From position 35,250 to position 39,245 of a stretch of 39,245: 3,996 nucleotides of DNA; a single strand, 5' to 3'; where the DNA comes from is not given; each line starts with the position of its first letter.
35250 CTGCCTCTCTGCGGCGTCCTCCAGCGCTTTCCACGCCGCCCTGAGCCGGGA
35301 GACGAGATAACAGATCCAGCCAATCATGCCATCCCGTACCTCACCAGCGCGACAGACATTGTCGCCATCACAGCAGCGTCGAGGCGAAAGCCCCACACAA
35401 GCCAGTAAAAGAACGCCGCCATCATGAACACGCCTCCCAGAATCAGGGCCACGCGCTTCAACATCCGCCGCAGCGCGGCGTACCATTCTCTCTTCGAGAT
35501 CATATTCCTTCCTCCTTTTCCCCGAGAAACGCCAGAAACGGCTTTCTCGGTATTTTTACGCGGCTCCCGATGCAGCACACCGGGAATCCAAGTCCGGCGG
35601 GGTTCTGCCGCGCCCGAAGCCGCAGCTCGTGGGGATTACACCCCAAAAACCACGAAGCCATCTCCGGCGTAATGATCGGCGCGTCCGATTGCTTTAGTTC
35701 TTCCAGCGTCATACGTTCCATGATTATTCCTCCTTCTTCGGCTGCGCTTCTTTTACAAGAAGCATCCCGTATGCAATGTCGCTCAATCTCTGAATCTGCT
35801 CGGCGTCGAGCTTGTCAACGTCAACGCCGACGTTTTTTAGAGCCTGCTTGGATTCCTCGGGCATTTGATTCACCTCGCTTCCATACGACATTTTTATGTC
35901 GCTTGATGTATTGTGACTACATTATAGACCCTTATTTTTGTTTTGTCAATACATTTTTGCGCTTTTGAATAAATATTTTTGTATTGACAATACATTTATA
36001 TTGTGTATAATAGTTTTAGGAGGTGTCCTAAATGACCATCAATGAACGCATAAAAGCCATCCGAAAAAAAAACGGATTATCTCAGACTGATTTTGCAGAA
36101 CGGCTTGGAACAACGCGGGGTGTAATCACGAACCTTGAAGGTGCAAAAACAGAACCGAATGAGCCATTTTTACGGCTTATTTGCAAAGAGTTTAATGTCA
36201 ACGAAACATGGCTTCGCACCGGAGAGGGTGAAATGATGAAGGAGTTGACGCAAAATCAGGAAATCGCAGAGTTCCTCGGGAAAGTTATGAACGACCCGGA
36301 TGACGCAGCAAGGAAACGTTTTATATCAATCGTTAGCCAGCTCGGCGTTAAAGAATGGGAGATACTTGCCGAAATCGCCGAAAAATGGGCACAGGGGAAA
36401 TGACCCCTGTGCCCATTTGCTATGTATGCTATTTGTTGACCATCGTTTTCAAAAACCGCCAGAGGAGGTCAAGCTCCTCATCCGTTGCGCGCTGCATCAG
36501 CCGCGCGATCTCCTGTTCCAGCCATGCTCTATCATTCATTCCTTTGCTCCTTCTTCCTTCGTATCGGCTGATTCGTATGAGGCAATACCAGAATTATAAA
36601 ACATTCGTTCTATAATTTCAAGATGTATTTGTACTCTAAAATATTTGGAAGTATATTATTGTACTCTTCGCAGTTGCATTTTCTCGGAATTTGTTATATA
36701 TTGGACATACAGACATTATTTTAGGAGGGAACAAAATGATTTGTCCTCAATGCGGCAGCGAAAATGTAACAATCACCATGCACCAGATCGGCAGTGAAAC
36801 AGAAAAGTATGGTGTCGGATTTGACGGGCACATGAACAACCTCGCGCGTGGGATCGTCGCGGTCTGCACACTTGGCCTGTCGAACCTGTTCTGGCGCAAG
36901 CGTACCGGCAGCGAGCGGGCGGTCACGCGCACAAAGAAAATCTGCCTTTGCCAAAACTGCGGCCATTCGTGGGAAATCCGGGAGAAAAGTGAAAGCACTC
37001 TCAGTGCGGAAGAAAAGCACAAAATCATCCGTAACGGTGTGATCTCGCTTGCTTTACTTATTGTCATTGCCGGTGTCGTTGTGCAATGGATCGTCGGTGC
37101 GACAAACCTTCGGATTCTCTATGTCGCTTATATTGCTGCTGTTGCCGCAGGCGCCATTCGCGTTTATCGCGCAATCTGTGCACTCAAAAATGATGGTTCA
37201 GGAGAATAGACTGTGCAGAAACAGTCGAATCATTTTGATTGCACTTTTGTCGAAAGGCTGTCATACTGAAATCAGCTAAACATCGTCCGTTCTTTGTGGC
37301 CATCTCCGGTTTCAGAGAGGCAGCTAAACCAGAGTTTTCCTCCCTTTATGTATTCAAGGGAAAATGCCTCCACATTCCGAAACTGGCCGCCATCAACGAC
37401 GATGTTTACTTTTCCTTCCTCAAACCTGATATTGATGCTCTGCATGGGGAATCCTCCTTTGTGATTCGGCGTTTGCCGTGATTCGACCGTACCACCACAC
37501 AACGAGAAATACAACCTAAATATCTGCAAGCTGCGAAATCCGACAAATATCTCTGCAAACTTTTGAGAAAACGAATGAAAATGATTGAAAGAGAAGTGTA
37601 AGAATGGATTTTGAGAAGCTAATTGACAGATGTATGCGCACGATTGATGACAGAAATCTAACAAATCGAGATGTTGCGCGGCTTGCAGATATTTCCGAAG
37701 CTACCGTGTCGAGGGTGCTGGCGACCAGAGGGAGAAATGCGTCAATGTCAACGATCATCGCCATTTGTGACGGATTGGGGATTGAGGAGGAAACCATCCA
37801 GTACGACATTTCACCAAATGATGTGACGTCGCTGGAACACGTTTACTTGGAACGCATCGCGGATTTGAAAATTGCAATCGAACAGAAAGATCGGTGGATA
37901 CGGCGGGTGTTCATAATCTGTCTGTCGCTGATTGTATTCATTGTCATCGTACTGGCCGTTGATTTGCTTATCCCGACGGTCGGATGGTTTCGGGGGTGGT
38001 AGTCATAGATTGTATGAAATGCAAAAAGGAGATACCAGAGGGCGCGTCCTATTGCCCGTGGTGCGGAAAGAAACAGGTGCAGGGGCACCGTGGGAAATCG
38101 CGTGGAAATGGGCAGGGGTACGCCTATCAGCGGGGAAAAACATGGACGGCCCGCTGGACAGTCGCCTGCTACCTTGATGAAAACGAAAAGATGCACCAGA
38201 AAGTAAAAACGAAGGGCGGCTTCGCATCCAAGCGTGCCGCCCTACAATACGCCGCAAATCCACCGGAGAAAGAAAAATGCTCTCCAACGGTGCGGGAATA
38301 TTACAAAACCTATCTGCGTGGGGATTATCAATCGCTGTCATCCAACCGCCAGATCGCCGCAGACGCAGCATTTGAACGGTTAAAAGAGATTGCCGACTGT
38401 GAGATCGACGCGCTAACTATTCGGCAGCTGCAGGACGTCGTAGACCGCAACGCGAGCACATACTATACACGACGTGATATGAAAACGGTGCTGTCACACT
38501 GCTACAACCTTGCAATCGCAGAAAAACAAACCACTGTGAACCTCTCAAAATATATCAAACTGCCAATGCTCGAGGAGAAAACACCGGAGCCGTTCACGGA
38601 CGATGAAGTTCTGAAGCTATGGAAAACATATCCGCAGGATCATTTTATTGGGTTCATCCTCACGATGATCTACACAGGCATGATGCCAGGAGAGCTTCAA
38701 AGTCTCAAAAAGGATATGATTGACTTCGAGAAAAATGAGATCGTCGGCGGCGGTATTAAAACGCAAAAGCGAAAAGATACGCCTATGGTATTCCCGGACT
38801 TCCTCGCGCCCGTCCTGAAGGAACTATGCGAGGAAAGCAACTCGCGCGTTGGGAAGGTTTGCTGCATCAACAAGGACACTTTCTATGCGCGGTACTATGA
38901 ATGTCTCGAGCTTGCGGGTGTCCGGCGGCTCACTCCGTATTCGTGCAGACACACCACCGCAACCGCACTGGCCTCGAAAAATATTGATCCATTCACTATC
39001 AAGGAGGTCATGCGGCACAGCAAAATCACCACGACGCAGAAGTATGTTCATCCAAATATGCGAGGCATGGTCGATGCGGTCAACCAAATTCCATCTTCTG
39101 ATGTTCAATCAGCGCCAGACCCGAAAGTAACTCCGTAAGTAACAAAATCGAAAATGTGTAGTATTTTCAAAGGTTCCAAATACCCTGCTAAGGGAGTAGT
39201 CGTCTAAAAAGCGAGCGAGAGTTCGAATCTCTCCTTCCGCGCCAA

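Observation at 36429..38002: Four-gene accessory island in the repressor-integrase slot: two membrane proteins, each paired with a divergent micro-ORF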

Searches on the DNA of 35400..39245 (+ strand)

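Call 12: search_dna_similar(query=window:35400-39245:+, collection=phages, mode=distant, max_rows=15)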
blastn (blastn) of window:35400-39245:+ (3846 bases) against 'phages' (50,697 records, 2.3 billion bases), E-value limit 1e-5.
Records with a match: 2; places in all: 2; records where one place covers at least 80% of the query: 0.
Best place of each record, by identity: 95-99% 1; 80-90% 1.
By first word of the organism name: Bacteriophage 2.
By host as written in the record: - 2.
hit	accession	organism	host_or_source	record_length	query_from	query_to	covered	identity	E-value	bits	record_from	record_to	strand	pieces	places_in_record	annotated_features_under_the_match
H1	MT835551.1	Bacteriophage sp.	human fecal samples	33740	1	3846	80%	97.2%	0e+0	5136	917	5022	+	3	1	record has no annotation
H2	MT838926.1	Bacteriophage sp.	human fecal samples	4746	3784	3845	2%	84.4%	4e-6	62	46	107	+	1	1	record has no annotation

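Call 13: get_annotated_region(hit=H1, flank=1500)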
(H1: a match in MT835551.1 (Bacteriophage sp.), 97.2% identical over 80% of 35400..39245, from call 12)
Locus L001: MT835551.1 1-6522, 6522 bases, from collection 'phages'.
description: UNVERIFIED: Bacteriophage sp. clone scaffold_155 genomic sequence.
organism: Bacteriophage sp. (NCBI taxid 38018)
taxonomy: Viruses
host: -; source: human fecal samples; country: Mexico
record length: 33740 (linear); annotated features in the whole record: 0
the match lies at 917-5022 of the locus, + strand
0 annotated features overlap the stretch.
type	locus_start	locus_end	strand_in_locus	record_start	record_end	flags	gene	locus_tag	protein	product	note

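Call 36: search_rna_families(source=window, start=35800, end=39245, threshold=evalue, max_evalue=1)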
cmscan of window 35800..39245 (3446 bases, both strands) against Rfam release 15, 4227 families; matches with E-value up to 1: 1.
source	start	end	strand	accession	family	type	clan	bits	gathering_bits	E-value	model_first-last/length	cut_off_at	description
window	39133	39241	+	RF00005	tRNA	Gene; tRNA;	CL00001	28.4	29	0.0048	1-71/71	no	tRNA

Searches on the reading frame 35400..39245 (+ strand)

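Call 48: search_protein_families(library=pfam, proteins=[L001:2247-2987:+], max_evalue=0.01)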
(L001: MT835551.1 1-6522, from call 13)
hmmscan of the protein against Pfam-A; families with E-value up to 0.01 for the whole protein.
L001:2247-2987:+ (247 aa): 1 family
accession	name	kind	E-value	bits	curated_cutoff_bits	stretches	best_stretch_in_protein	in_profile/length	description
PF14020.11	DUF4236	-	3.8e-15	56.5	27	1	4-56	2-54/55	Protein of unknown function (DUF4236)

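Call 49: search_protein_families(library=padloc, proteins=[L001:2247-2987:+], max_evalue=0.01)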
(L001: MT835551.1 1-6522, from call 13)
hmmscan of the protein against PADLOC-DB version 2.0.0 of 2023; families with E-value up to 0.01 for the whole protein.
L001:2247-2987:+ (247 aa): 0 families

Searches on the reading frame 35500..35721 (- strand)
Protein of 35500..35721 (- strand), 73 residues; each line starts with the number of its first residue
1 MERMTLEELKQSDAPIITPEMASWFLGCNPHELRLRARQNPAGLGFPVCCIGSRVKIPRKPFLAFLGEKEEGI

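Call 8: search_protein_families(library=pfam, proteins=[window:35500-35721:-], max_evalue=1)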
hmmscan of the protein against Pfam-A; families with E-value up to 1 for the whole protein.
window:35500-35721:- (73 aa): 0 families

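Call 9: search_protein_families(library=phrogs, proteins=[window:35500-35721:-], max_evalue=0.1)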
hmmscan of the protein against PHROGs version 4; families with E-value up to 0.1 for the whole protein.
window:35500-35721:- (73 aa): 1 family
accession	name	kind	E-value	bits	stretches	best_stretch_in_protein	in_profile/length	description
phrog_668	-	DNA, RNA and nucleotide metabolism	0.082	13.6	1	8-71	55-115/181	HTH DNA binding protein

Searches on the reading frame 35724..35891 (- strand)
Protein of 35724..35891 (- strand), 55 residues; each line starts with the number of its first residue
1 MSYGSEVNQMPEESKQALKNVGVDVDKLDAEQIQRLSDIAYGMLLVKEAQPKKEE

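Call 8: search_protein_families(library=pfam, proteins=[window:35724-35891:-], max_evalue=1)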
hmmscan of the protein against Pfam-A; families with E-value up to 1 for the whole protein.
window:35724-35891:- (55 aa): 1 family
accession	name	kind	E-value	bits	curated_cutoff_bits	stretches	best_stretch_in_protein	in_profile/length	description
PF01425.27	Amidase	-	0.17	11.3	27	1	4-49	251-296/445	Amidase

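Call 9: search_protein_families(library=phrogs, proteins=[window:35724-35891:-], max_evalue=0.1)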
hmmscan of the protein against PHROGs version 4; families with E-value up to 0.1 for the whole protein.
window:35724-35891:- (55 aa): 1 family
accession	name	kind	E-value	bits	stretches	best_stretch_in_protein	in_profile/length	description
phrog_19019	-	unknown function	0.033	15.1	1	16-41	23-46/57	-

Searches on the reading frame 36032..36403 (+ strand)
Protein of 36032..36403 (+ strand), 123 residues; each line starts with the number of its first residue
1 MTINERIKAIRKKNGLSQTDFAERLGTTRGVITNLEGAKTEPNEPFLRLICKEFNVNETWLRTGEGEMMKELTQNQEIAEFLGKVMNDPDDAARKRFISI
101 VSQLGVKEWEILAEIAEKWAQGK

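Call 8: search_protein_families(library=pfam, proteins=[window:36032-36403:+], max_evalue=1)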
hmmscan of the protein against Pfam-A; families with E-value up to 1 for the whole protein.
window:36032-36403:+ (123 aa): 14 families
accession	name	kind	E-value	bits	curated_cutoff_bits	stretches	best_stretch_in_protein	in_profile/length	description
PF12844.13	HTH_19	-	4.8e-17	62.1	30.2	1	4-67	1-64/64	Helix-turn-helix domain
PF01381.28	HTH_3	-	2.2e-13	50.4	23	1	7-61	1-55/55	Helix-turn-helix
PF13560.12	HTH_31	-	6.4e-07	30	27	1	6-52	5-52/64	Helix-turn-helix domain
PF13443.12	HTH_26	-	0.0035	18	22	1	6-57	1-53/63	Cro/C1-type HTH DNA-binding domain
PF17762.8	HTH_ParB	-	0.019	15.5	22.6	1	7-35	12-40/102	ParB HTH domain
PF22495.2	HTH_92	-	0.022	14.5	27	1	8-28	1-21/45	RsaL-like HTH domain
PF13412.12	HTH_24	-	0.027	14.5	21.9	1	7-32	9-34/48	Winged helix-turn-helix DNA-binding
PF13744.12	HTH_37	-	0.046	14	27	1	5-38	21-54/80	Helix-turn-helix domain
PF12802.13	MarR_2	-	0.07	13.7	27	1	12-34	16-39/61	MarR family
PF14337.13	Abi_alpha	-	0.087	13.3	29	1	84-118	58-93/196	Abortive infection alpha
PF18488.6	WYL_3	-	0.089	13.6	25.3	0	13-29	13-29/63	WYL domain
PF00039.24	fn1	-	0.14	12.7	27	1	54-69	10-26/40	Fibronectin type I domain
PF25806.1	RHH_ERCC6L2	-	0.18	12.5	27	1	89-121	2-34/75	ERCC6L2-like, ribbon-helix-helix domain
PF13545.12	HTH_Crp_2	-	0.19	12.1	27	0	16-33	23-40/70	Crp-like helix-turn-helix domain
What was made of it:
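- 36032..36403 (+): CI-like repressor, 123 aa: XRE HTH plus a family-specific helical C-terminal domain (RKRF[IV]S motif); no peptidase domain. HTH_19 4.8e-17 (call 8).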

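Call 9: search_protein_families(library=phrogs, proteins=[window:36032-36403:+], max_evalue=0.1)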
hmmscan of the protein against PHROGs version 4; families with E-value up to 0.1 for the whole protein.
window:36032-36403:+ (123 aa): 27 families (the best 25 are shown)
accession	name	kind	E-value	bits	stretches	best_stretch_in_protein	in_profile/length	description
phrog_8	-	transcription regulation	8.6e-19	69.2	1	2-94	161-242/346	transcriptional regulator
phrog_4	-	transcription regulation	1.1e-15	58.5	1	1-109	135-227/400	transcriptional repressor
phrog_2967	-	transcription regulation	5.1e-12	46.8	1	2-80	10-85/225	transcriptional regulator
phrog_2104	-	unknown function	3.9e-10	40.8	1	5-50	42-87/103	-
phrog_3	-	transcription regulation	4.6e-10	40.8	1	1-100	87-180/430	transcriptional repressor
phrog_1373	-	transcription regulation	2.2e-09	38.5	1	3-57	64-118/166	transcriptional regulator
phrog_2328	-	transcription regulation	3.5e-09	37.5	1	2-68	15-81/128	transcriptional repressor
phrog_3037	-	transcription regulation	5.4e-09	37.1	1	2-114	26-121/189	transcriptional repressor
phrog_147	-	transcription regulation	2.6e-08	35.1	1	1-65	3-70/100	transcriptional regulator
phrog_2439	-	transcription regulation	4.6e-07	30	1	4-65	9-70/367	transcriptional regulator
phrog_9710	-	unknown function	5.8e-07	30.5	1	6-75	20-89/95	-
phrog_5823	-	transcription regulation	3.2e-06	27.5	1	1-71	5-76/404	transcriptional regulator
phrog_7950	-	transcription regulation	9.4e-06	26.6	1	1-38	6-43/68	transcriptional repressor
phrog_2339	-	DNA, RNA and nucleotide metabolism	4.7e-05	24.3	1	4-40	27-63/98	HTH DNA binding protein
phrog_7241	-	transcription regulation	6.9e-05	23.9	1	6-58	65-117/122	transcriptional regulator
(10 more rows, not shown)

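Call 10: search_protein_families(library=padloc, proteins=[window:36032-36403:+], max_evalue=1)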
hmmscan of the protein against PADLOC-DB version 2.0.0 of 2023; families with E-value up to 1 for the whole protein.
window:36032-36403:+ (123 aa): 18 families
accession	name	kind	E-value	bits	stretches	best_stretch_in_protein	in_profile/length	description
PDLC02926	HTH_VI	-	7.2e-12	43.4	1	3-82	2-80/92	-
PDLC03951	RmrA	-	1.3e-07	28.9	1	5-63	11-69/400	-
PDLC03949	RmrA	-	1.3e-06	25.6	1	3-71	3-71/363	-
PDLC04142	capH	-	2e-06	26.8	1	2-120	6-99/103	capH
PDLC03947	RmrA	-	1.4e-05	22.1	1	3-59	12-68/383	-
PDLC03954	RmrA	-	2.8e-05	21.2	1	5-68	13-76/380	-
PDLC03945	RmrA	-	4.1e-05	20.9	1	2-79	2-79/394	-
PDLC03952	RmrA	-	4.8e-05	20.4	1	3-66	23-86/395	-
PDLC03943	RmrA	-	5.6e-05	20.4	1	7-71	7-71/370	-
PDLC03944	RmrA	-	0.00081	16.5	1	4-58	8-62/384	-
PDLC04758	PDC-M64B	-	0.00098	17.6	1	2-33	30-61/123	-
PDLC03955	RmrA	-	0.0011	16.3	1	6-66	24-84/371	-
PDLC04760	PDC-M64C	-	0.0017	16.7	1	1-28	25-52/93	-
PDLC03665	Control_protein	-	0.0026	16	1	4-39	10-46/77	control protein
PDLC03946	RmrA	-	0.016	12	1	4-64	4-64/357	-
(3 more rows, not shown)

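Call 85: search_solved_structures(query=window:36032-36400:+, max_evalue=0.01)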
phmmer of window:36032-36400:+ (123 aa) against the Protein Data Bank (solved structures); distinct sequences matched with E-value up to 0.01: 14.
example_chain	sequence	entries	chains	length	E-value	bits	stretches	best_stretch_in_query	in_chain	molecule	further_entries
1per_L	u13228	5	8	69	1.6e-05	28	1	3-66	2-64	PROTEIN (434 REPRESSOR) | 434 REPRESSOR | REPRESSOR PROTEIN CI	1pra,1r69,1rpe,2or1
1r63_A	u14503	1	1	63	3.3e-05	27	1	3-64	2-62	REPRESSOR PROTEIN FROM BACTERIOPHAGE 434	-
8tac_A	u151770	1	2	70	3.7e-05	26.9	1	3-52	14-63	DBP48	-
2p5t_A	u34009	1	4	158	4.8e-05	26.5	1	3-71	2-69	Putative transcriptional regulator PezA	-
2r63_A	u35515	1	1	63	0.00022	24.4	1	3-64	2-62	REPRESSOR PROTEIN FROM BACTERIOPHAGE 434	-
9sf2_A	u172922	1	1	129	0.00032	23.8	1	6-69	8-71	Transcriptional regulator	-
9k3w_A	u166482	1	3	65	0.00044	23.4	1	5-56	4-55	Transcriptional regulator, PbsX family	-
1sq8_A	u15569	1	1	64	0.00088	22.4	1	1-64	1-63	dh434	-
5tn0_A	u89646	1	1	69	0.0024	21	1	3-57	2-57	HTH-type transcriptional regulator SinR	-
3qq6_A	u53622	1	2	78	0.0031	20.7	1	3-57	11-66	HTH-type transcriptional regulator sinR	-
1b0n_A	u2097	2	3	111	0.0045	20.1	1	3-58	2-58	PROTEIN (SINR PROTEIN) | HTH-TYPE TRANSCRIPTIONAL REGULATOR SINR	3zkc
1adr_A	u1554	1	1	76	0.0054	19.9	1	3-65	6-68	P22 C2 REPRESSOR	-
3jxb_C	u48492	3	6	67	0.0065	19.6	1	3-64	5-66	Repressor protein C2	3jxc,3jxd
2r1j_L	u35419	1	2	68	0.0068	19.6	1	3-64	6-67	Repressor protein C2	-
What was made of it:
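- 36032..36403 (+): PDB sequence matches cover only the HTH, e.g. 434 repressor and SinR (call 85).
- On LexA-controlled small antirepressor (Tum/Gifsy type): The 123-aa repressor has only HTH matches in Pfam and PDB (calls 8, 85).
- The repressor has only an HTH recognisable in Pfam and PDB (calls 8, 85).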

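Call 97: search_protein_families(library=ncbifam, proteins=[window:36032-36403:+], max_evalue=0.01)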
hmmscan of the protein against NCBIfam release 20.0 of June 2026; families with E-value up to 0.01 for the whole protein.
window:36032-36403:+ (123 aa): 12 families
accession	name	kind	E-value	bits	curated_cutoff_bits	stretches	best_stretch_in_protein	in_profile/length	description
NF041951.1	phage_RstR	subfamily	1.3e-08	35.1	80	1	1-69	1-69/108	RstR family transcriptional repressor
TIGR03070.1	couple_hipB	subfamily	5.4e-07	29.5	71.65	1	5-41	5-41/58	type II toxin-antitoxin system Y4mF family antitoxin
TIGR00270.2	TIGR00270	equivalog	3e-06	27.1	110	1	4-77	77-147/159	multiprotein bridging factor aMBF1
TIGR03830.1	CxxCG_CxxCG_HTH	subfamily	4e-06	26.6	61.8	1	4-52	67-115/127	type II TA system antitoxin MqsA family protein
NF041575.1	antitoxPezA_Strep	equivalog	4.3e-06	26.8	290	1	3-69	2-67/158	type II toxin-antitoxin system antitoxin PezA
NF007408.0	PRK09943.1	equivalog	2.5e-05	23.9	211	1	3-55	8-60/185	HTH-type transcriptional regulator PuuR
NF007257.0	PRK09706.1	subfamily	2.7e-05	24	101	1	2-69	5-72/135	transcriptional repressor DicA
NF052239.1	antitox_spr1629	equivalog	8.6e-05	21.8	335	1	2-79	2-79/377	spr1629 family repressor/antitoxin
NF007271.0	PRK09726.1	equivalog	0.00018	21.4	79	1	5-38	15-48/88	type II toxin-antitoxin system antitoxin HipB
NF047948.1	male_kill_WMK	equivalog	0.0014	18.1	300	1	3-101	163-258/300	WO male-killing family protein Wmk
NF007481.0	PRK10072.1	equivalog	0.0016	18.9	110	1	6-50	37-81/96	HTH-type transcriptional regulator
TIGR02612.1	mob_myst_A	hypoth_equivalog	0.0039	17.1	122.6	1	7-38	30-61/150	mobile mystery protein A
